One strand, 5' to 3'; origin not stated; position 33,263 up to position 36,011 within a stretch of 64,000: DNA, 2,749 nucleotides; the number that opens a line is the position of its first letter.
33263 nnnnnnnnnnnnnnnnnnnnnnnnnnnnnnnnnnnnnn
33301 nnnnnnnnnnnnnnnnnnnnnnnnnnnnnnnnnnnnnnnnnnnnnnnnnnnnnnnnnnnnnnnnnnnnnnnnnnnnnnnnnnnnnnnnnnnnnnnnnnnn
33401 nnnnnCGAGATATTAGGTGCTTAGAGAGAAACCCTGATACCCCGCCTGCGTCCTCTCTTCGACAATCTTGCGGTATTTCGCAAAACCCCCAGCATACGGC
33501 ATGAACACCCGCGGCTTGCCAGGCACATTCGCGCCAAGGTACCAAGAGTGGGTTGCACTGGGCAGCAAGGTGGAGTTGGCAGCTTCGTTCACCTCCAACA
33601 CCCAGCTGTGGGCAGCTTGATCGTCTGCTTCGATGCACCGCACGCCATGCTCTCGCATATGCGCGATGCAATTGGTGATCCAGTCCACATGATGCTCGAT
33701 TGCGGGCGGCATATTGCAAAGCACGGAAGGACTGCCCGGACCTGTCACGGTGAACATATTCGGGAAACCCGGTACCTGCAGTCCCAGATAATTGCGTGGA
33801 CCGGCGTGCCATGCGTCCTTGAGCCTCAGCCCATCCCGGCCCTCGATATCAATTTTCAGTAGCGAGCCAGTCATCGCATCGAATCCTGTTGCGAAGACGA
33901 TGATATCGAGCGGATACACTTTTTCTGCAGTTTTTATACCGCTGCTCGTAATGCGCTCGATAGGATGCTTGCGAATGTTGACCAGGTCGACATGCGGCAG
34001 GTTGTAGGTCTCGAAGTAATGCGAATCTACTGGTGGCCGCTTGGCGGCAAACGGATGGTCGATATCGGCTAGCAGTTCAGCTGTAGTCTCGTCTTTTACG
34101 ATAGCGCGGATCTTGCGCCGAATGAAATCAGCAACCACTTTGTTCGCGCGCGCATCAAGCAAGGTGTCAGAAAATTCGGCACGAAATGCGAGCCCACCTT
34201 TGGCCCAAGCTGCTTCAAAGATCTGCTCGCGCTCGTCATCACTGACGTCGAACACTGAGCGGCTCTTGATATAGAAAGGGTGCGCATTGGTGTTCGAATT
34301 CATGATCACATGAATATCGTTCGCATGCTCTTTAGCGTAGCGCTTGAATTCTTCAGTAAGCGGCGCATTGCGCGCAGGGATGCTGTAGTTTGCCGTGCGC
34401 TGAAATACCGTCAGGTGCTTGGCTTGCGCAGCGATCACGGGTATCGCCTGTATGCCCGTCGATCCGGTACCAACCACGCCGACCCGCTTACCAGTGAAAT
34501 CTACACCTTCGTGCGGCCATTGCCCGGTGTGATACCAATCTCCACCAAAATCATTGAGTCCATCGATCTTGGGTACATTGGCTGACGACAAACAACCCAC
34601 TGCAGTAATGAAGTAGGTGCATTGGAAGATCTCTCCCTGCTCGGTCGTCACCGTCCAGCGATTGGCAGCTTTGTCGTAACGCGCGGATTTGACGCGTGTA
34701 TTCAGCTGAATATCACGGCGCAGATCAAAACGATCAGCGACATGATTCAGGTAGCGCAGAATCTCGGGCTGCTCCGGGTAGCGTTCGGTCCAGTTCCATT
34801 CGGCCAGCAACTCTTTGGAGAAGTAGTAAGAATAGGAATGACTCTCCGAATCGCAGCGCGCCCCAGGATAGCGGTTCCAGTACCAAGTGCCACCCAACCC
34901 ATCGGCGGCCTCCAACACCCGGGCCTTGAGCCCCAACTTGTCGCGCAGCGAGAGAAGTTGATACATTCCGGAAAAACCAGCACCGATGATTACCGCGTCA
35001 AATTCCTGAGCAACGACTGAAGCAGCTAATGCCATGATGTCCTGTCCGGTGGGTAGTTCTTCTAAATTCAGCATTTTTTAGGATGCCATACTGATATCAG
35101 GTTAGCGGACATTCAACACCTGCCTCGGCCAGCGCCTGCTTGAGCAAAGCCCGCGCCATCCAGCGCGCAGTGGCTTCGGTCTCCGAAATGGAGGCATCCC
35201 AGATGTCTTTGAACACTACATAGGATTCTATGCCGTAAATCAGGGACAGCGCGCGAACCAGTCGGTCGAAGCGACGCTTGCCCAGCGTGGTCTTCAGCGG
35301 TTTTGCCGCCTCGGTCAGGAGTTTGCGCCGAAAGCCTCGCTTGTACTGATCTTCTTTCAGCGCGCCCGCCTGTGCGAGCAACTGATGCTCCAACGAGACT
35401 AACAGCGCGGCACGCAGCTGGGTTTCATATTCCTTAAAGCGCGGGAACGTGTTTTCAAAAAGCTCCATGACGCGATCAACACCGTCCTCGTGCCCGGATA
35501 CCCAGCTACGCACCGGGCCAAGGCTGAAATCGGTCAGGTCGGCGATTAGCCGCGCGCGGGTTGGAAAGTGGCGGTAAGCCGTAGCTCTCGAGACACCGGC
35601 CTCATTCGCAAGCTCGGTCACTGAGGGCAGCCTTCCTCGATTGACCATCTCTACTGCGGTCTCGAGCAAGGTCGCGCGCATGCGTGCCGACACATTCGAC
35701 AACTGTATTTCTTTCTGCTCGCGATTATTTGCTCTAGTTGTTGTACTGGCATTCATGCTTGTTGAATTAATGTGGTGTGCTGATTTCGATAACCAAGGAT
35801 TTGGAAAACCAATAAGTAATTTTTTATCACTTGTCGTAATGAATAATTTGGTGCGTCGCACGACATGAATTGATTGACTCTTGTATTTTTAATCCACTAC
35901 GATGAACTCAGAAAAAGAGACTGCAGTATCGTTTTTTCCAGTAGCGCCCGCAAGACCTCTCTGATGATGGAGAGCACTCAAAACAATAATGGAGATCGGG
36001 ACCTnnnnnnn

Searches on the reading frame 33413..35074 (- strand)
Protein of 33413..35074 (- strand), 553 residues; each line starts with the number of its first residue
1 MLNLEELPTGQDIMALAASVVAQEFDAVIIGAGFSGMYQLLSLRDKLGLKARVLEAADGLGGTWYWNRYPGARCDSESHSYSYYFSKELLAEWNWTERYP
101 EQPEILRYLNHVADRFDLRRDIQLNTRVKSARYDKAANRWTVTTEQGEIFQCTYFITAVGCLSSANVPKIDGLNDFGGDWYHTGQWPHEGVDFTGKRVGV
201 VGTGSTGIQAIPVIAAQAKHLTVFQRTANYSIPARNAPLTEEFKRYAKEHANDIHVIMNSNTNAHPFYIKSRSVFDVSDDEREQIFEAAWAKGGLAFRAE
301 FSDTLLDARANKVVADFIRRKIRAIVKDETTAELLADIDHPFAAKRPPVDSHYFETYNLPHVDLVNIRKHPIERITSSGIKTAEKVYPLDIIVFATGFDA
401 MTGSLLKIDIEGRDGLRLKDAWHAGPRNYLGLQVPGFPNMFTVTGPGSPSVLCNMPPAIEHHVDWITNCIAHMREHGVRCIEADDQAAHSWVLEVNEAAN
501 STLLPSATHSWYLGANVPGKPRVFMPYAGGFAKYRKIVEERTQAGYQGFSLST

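Call 43: search_protein_families(library=pfam, proteins=[window:33413-35074:-], max_evalue=0.00001)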
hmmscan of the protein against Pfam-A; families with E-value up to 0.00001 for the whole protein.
window:33413-35074:- (553 aa): 4 families
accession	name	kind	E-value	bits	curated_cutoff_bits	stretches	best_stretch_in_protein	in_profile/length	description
PF00743.25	FMO-like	-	3.3e-15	56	22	1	28-228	5-216/532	Flavin-binding monooxygenase-like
PF13738.12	Pyr_redox_3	-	3.2e-13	50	30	1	28-262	1-235/305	Pyridine nucleotide-disulphide oxidoreductase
PF07992.20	Pyr_redox_2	-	3.1e-11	43.7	26.1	1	26-262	2-206/291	Pyridine nucleotide-disulphide oxidoreductase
PF13450.12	NAD_binding_8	-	1.6e-08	35.2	21.9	1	29-81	1-52/68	NAD(P)-binding Rossmann-like domain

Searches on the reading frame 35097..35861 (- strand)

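Call 44: search_protein_families(library=pfam, proteins=[window:35097-35861:-], max_evalue=0.00001)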
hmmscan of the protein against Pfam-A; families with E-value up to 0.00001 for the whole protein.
window:35097-35861:- (254 aa): 1 family
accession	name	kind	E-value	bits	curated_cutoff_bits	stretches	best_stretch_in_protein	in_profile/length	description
PF00440.29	TetR_N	-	5e-06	26.6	24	0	80-107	18-45/47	Bacterial regulatory proteins, tetR family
